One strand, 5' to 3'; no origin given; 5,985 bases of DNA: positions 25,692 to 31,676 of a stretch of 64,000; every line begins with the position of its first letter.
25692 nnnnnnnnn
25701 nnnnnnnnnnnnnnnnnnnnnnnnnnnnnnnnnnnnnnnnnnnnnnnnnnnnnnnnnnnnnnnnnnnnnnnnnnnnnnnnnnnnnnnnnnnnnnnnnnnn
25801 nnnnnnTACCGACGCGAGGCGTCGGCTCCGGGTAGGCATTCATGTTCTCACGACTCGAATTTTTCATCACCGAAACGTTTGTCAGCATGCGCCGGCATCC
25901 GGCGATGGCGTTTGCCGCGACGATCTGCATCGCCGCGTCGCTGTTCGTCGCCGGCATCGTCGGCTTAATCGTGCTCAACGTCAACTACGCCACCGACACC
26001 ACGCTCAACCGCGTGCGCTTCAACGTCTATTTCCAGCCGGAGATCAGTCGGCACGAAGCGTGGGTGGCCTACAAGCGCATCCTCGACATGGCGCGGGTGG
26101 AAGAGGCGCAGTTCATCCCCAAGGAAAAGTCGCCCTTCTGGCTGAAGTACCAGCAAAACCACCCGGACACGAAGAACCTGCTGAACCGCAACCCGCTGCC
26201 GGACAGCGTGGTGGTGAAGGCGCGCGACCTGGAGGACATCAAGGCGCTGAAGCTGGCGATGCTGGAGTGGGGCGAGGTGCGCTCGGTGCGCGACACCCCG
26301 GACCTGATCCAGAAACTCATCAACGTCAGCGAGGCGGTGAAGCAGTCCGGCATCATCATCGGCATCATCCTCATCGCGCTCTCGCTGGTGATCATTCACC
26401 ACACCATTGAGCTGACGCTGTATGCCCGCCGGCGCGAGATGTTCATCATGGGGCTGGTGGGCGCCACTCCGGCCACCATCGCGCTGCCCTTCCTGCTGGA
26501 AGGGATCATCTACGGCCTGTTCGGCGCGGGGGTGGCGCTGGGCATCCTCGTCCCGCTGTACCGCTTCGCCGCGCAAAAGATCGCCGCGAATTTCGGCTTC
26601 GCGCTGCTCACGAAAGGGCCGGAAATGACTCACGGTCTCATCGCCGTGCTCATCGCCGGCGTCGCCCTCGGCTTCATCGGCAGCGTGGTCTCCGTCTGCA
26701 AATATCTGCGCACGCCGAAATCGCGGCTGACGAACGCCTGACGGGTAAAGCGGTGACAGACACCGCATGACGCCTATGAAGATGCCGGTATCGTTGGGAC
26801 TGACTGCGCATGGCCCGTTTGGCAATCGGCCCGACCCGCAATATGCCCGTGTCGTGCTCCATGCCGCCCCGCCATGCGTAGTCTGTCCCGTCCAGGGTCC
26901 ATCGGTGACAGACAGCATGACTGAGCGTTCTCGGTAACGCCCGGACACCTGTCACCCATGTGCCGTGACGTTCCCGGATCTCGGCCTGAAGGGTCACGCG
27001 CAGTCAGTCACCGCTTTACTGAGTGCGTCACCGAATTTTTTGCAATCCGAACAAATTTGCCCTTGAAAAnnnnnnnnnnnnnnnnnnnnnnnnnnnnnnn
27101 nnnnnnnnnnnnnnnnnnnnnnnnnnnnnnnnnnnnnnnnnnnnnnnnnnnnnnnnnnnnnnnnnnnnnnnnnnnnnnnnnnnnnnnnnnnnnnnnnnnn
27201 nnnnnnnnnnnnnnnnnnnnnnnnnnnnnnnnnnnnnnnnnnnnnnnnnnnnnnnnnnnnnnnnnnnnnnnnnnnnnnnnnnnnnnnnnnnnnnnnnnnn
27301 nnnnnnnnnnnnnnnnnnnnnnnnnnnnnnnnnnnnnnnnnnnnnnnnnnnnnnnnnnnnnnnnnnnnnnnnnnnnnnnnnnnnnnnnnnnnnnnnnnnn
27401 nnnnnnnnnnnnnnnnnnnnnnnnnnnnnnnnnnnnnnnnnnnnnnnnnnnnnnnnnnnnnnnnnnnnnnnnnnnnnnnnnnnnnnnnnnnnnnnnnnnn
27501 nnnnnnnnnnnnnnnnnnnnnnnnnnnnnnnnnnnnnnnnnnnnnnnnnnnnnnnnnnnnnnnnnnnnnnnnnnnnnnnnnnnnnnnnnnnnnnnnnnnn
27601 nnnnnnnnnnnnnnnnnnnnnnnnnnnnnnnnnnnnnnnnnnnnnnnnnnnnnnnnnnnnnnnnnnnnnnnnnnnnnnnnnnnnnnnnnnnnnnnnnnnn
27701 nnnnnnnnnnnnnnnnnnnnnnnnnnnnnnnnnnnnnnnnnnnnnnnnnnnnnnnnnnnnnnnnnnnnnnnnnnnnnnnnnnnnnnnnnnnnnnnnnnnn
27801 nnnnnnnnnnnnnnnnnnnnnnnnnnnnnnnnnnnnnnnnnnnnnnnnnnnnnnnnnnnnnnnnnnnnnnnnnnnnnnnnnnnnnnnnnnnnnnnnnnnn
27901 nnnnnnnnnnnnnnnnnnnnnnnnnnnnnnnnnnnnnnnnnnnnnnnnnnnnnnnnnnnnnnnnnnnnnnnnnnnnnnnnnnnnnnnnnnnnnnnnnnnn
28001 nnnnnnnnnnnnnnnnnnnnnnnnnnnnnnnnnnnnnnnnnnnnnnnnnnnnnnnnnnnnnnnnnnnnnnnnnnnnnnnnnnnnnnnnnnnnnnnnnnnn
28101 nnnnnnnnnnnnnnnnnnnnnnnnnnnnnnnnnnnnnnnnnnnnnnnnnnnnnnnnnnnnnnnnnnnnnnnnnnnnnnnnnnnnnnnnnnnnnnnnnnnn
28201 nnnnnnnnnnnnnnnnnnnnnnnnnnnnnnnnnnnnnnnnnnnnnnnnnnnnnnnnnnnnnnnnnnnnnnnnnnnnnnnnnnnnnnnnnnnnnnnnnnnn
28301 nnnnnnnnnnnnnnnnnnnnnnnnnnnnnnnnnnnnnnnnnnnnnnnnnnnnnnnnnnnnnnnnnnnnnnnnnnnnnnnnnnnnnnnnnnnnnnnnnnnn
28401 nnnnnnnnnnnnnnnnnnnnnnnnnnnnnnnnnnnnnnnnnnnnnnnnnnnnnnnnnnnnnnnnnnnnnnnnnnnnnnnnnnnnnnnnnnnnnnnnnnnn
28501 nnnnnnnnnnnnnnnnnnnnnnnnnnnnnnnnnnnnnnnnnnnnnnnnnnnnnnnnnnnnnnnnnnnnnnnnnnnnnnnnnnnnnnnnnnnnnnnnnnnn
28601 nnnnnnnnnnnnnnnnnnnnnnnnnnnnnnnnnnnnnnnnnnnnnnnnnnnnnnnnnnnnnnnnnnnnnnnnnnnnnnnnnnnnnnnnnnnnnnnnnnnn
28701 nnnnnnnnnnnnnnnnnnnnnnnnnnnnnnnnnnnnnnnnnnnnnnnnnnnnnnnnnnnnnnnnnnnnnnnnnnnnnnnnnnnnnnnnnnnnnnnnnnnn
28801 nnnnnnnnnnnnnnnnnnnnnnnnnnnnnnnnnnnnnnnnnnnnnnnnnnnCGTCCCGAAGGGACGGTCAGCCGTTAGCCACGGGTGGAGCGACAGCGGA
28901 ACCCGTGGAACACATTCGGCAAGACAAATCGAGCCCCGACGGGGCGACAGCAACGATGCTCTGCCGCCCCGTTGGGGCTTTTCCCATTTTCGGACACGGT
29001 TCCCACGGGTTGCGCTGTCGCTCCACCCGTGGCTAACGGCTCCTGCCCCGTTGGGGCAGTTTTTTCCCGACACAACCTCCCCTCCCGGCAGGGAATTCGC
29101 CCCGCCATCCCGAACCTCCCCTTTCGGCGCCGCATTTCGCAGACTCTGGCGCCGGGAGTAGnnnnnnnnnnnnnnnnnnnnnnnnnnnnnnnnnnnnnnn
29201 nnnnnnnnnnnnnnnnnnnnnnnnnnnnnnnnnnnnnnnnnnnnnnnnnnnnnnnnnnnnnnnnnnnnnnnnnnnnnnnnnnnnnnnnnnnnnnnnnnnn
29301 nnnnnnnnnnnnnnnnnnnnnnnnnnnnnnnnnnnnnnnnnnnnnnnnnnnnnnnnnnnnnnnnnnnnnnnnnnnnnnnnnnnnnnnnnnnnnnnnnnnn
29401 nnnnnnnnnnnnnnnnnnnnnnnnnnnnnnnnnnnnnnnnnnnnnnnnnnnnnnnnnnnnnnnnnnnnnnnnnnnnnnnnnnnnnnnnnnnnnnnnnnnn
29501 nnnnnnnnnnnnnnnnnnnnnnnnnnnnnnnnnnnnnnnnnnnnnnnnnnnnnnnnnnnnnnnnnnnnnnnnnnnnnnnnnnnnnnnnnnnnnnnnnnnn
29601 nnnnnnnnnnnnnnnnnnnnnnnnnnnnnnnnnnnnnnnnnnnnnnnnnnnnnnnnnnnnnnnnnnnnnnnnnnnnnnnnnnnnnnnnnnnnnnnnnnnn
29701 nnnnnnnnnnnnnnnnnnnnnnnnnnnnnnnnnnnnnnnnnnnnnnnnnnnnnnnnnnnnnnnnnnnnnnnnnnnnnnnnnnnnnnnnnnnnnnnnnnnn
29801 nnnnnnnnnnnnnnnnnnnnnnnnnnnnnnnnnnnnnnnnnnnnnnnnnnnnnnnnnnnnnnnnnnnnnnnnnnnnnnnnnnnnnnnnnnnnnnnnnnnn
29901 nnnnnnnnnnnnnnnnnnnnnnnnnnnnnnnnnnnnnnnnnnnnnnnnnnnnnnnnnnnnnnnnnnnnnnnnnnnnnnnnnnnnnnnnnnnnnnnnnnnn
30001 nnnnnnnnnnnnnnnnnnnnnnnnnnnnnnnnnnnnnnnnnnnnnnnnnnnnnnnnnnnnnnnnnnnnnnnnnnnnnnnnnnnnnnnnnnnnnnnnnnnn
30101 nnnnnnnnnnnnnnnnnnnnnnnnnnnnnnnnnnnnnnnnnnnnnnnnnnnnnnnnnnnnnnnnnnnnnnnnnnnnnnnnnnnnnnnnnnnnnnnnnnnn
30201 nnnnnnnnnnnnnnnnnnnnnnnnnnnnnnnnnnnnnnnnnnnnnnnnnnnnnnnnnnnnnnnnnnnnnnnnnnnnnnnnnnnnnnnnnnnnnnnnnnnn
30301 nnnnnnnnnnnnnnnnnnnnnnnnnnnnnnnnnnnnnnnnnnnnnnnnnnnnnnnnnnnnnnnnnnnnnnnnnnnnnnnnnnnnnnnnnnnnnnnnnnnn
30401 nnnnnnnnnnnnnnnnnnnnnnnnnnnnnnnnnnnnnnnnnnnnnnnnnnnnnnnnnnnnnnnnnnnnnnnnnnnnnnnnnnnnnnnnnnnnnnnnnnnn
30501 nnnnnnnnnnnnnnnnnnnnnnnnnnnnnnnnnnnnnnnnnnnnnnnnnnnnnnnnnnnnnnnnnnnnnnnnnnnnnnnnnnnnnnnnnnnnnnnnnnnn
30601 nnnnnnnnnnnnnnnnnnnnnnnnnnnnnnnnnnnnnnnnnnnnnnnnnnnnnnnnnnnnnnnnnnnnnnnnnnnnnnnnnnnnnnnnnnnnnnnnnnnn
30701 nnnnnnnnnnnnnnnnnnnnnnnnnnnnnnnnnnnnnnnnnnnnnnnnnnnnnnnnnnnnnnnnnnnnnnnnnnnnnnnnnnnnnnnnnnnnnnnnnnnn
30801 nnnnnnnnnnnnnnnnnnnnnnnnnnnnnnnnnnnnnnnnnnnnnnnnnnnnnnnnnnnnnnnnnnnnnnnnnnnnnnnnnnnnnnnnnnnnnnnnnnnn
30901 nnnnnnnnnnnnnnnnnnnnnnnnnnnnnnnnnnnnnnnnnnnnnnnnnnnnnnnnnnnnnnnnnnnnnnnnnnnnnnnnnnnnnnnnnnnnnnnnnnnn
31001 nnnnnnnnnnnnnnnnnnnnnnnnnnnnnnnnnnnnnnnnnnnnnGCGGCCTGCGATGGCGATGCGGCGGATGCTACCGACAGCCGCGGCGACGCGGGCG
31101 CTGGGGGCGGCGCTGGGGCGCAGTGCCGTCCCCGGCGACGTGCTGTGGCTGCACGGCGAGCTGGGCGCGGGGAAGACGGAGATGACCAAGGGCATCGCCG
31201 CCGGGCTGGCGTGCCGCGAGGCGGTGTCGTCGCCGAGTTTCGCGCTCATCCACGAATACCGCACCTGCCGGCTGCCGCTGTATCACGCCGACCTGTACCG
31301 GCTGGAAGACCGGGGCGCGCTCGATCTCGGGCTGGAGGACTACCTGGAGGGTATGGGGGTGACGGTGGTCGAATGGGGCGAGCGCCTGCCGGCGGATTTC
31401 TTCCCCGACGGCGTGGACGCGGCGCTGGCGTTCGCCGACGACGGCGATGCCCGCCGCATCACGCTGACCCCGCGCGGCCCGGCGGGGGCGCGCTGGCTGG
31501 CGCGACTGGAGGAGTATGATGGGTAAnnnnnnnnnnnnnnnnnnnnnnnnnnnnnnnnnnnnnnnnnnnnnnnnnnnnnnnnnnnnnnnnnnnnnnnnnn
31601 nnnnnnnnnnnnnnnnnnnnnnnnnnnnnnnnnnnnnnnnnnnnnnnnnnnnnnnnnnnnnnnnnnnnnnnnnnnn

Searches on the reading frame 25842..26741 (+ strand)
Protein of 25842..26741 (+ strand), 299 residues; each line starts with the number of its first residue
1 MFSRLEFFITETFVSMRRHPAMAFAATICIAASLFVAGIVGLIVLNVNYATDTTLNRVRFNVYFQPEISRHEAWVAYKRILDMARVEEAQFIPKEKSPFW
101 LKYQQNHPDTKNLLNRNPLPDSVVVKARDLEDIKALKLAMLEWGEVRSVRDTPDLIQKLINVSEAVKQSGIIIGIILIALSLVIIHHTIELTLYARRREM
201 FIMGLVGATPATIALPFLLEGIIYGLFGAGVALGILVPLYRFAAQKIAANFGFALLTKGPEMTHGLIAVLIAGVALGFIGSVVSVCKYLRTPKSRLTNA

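Call 22: search_protein_families(library=pfam, proteins=[window:25842-26741:+], max_evalue=0.001)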
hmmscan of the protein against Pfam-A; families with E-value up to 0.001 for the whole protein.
window:25842-26741:+ (299 aa): 2 families
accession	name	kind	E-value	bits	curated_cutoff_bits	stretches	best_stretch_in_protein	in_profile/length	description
PF02687.27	FtsX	-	3.1e-09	37.3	25.5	1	171-292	1-119/120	FtsX-like permease C-terminal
PF18075.7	FtsX_ECD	-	1.3e-07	32.6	23.5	1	59-149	2-96/96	FtsX extracellular domain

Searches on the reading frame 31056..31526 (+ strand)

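Call 22: search_protein_families(library=pfam, proteins=[window:31056-31526:+], max_evalue=0.001)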
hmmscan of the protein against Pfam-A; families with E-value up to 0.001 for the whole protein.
window:31056-31526:+ (156 aa): 1 family
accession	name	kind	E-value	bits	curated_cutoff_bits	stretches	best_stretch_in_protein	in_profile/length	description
PF02367.23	TsaE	-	8.4e-34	116.7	26.6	1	8-118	2-111/128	Threonylcarbamoyl adenosine biosynthesis protein TsaE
